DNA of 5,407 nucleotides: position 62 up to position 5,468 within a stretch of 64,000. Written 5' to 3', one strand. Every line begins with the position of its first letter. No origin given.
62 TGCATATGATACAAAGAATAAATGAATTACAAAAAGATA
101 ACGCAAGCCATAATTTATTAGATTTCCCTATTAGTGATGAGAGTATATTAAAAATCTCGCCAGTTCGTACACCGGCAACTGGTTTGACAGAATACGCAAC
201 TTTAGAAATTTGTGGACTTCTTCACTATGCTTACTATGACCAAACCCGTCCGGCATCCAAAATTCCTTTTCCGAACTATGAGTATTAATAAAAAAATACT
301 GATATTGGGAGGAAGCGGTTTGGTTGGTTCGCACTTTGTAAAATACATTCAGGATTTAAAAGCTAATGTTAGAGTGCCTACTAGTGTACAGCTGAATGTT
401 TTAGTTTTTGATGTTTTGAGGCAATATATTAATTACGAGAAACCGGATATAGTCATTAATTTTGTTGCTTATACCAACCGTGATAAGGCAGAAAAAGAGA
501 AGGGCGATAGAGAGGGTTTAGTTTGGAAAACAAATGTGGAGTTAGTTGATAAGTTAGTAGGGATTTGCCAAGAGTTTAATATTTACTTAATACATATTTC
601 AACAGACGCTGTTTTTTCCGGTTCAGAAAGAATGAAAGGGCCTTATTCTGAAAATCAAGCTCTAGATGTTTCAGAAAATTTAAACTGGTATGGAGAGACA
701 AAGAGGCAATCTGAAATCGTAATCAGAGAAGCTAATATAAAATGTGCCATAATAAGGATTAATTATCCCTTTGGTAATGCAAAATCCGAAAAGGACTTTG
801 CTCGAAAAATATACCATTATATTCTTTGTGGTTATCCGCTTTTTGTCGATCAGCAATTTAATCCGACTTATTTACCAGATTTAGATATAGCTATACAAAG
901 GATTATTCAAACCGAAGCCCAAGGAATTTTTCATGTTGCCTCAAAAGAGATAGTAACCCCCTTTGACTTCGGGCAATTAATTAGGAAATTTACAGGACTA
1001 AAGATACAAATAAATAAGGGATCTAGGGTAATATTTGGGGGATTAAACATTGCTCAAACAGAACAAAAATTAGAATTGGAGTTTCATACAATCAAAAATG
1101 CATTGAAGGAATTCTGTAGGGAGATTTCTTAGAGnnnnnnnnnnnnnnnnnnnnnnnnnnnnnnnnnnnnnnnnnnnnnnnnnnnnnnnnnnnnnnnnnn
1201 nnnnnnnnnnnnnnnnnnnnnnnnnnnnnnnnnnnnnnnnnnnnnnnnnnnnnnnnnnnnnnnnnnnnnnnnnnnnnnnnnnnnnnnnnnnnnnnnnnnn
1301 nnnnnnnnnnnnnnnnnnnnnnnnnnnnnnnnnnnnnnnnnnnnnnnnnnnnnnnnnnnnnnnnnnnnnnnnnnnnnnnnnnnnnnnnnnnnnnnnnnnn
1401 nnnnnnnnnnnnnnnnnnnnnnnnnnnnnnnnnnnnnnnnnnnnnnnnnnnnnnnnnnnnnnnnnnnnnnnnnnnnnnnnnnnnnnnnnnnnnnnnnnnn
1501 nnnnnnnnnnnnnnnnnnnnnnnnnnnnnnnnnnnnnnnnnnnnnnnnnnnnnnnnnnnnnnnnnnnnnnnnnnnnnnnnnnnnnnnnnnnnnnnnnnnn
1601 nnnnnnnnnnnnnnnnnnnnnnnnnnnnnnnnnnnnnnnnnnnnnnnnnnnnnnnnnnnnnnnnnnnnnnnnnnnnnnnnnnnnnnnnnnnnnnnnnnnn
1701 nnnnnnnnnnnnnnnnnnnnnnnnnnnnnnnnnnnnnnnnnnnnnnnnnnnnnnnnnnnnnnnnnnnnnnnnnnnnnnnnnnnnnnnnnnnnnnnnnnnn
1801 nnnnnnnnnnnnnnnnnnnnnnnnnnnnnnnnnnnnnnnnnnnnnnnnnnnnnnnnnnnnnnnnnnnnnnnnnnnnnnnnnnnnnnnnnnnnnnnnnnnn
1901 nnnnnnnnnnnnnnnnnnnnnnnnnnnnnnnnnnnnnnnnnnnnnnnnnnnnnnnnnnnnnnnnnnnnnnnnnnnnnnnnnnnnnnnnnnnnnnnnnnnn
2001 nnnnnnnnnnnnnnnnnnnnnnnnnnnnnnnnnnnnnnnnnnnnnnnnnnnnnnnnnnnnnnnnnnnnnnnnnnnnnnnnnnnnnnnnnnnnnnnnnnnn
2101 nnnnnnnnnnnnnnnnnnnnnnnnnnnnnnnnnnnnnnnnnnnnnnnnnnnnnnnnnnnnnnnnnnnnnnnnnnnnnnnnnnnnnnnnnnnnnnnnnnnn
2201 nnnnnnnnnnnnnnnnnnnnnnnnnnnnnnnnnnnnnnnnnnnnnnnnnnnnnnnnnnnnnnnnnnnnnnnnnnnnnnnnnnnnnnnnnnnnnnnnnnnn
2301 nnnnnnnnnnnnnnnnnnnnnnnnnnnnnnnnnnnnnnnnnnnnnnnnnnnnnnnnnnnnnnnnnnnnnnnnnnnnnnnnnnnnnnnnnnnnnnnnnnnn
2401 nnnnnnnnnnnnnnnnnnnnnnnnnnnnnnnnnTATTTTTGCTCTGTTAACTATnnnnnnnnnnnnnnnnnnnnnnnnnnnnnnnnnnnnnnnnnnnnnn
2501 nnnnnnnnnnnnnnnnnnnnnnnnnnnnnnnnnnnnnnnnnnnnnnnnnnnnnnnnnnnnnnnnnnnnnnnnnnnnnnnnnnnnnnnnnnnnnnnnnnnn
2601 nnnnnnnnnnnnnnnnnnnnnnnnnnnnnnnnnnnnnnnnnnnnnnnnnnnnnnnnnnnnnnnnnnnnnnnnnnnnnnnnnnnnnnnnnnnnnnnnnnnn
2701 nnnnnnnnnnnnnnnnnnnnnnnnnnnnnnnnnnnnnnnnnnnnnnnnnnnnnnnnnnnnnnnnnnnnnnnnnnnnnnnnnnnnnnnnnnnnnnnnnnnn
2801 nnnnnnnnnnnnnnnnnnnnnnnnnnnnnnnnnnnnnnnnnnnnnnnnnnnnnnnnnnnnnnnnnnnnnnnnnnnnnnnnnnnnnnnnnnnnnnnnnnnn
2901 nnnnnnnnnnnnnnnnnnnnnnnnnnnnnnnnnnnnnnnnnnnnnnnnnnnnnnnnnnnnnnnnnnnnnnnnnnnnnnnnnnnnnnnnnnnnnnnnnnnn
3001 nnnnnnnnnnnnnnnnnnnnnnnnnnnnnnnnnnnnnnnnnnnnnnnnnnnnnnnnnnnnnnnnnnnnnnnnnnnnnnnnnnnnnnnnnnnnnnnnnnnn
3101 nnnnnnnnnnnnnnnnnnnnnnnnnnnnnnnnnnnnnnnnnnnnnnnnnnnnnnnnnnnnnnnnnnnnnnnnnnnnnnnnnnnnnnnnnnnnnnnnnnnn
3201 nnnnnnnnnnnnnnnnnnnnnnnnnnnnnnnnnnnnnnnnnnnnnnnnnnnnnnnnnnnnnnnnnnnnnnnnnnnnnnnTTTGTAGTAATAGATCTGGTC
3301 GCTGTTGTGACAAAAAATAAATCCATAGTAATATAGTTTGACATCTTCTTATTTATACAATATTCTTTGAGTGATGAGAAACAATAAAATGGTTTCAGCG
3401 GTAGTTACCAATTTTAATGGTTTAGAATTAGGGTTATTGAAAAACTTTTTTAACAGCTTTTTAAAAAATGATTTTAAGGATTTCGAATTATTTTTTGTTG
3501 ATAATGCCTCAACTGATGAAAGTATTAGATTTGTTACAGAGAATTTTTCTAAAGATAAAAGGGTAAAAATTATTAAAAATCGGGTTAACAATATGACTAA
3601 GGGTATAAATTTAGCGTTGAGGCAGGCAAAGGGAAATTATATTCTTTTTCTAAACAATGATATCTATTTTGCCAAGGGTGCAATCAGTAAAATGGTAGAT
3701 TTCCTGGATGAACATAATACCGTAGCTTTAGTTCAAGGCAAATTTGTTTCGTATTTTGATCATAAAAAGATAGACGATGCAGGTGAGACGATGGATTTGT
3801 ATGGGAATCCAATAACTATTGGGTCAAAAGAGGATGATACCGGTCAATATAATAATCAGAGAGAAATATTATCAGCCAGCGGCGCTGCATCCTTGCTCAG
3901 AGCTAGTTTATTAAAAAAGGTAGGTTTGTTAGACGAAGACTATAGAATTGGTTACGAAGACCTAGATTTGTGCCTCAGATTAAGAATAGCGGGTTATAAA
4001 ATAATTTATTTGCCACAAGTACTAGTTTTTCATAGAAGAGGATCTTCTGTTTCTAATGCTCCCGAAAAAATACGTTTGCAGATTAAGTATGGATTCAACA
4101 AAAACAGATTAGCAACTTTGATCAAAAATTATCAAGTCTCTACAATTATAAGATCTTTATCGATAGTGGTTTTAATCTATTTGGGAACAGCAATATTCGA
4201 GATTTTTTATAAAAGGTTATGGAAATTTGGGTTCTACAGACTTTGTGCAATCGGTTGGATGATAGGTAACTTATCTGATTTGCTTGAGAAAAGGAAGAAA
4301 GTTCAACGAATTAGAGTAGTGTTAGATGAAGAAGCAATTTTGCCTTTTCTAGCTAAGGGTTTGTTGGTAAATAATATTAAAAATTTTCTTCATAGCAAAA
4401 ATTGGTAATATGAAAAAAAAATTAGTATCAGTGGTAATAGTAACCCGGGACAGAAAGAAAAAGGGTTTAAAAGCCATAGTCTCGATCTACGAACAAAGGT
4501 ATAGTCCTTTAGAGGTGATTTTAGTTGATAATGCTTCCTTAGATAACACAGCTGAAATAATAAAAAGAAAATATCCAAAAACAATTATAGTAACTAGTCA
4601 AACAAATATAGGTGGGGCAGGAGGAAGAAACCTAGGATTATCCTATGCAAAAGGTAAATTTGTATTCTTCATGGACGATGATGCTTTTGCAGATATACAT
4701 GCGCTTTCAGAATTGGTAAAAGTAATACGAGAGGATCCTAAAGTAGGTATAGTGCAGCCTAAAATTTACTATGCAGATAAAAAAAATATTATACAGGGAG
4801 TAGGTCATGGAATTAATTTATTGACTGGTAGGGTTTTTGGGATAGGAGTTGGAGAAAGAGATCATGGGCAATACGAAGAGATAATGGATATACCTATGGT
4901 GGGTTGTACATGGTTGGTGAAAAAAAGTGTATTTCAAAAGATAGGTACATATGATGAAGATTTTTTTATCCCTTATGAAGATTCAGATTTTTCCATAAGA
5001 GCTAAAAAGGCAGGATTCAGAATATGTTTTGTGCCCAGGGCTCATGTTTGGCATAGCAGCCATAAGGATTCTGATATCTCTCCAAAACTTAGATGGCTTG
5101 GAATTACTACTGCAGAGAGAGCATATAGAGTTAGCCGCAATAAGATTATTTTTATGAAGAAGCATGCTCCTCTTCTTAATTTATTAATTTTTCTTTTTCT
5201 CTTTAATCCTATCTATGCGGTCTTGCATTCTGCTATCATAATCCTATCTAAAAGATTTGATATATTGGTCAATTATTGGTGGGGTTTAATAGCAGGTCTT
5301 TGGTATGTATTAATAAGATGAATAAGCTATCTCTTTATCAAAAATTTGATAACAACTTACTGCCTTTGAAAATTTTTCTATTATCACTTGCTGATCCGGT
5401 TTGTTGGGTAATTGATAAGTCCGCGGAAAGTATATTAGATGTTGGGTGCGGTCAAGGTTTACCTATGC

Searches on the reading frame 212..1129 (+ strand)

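Call 83: search_protein_families(library=pfam, proteins=[window:212-1129:+], max_evalue=0.0001)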
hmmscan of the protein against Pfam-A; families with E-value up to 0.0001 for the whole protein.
window:212-1129:+ (306 aa): 3 families
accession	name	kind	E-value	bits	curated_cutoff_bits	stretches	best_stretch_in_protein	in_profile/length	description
PF04321.23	RmlD_sub_bind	-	5.3e-40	137.7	27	1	28-264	2-234/287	RmlD substrate binding domain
PF01370.27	Epimerase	-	3e-16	60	20.9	1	29-202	1-188/240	NAD dependent epimerase/dehydratase family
PF07993.18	NAD_binding_4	-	9.7e-05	22.1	20.1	0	104-188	108-209/258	Male sterility protein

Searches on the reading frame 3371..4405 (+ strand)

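Call 83: search_protein_families(library=pfam, proteins=[window:3371-4405:+], max_evalue=0.0001)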
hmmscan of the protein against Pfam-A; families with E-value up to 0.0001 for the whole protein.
window:3371-4405:+ (345 aa): 4 families
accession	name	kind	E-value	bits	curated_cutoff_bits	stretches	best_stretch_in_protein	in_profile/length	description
PF00535.33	Glycos_transf_2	-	3.5e-23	82.8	23.3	1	9-184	1-167/168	Glycosyl transferase family 2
PF13641.12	Glyco_tranf_2_3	-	6.3e-15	56.3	27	1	8-228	3-218/230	Glycosyltransferase like family 2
PF10111.15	Glyco_tranf_2_2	-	2.2e-09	37.6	27.3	1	36-228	28-223/276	Glycosyltransferase like family 2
PF13632.12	Glyco_trans_2_3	-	7.9e-09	36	27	1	90-283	1-183/198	Glycosyl transferase family group 2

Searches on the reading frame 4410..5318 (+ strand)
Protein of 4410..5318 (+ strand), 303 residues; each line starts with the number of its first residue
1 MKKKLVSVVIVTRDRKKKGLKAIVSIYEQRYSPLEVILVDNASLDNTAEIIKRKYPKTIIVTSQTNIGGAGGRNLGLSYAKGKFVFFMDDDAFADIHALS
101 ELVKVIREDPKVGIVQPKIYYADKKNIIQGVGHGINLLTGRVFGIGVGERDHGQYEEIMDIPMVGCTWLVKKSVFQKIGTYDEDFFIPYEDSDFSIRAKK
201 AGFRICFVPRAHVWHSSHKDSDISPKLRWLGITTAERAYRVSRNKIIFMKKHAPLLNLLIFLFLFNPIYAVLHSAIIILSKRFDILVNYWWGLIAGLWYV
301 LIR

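Call 83: search_protein_families(library=pfam, proteins=[window:4410-5318:+], max_evalue=0.0001)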
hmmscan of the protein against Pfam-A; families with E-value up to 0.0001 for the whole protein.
window:4410-5318:+ (303 aa): 6 families
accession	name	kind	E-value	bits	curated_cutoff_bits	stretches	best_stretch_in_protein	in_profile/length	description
PF00535.33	Glycos_transf_2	-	2.9e-25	89.6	23.3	1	7-177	1-166/168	Glycosyl transferase family 2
PF13641.12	Glyco_tranf_2_3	-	5.5e-20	72.8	27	1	6-226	3-222/230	Glycosyltransferase like family 2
PF10111.15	Glyco_tranf_2_2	-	4.2e-13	49.8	27.3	1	7-201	1-202/276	Glycosyltransferase like family 2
PF13632.12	Glyco_trans_2_3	-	7.6e-13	49.2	27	1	85-296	2-191/198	Glycosyl transferase family group 2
PF20691.3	TAGT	-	3e-05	24.5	27.5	1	7-207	2-189/205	TET-Associated Glycosyltransferase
PF13506.12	Glyco_transf_21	-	5.9e-05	23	21.7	0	76-218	25-157/174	Glycosyl transferase family 21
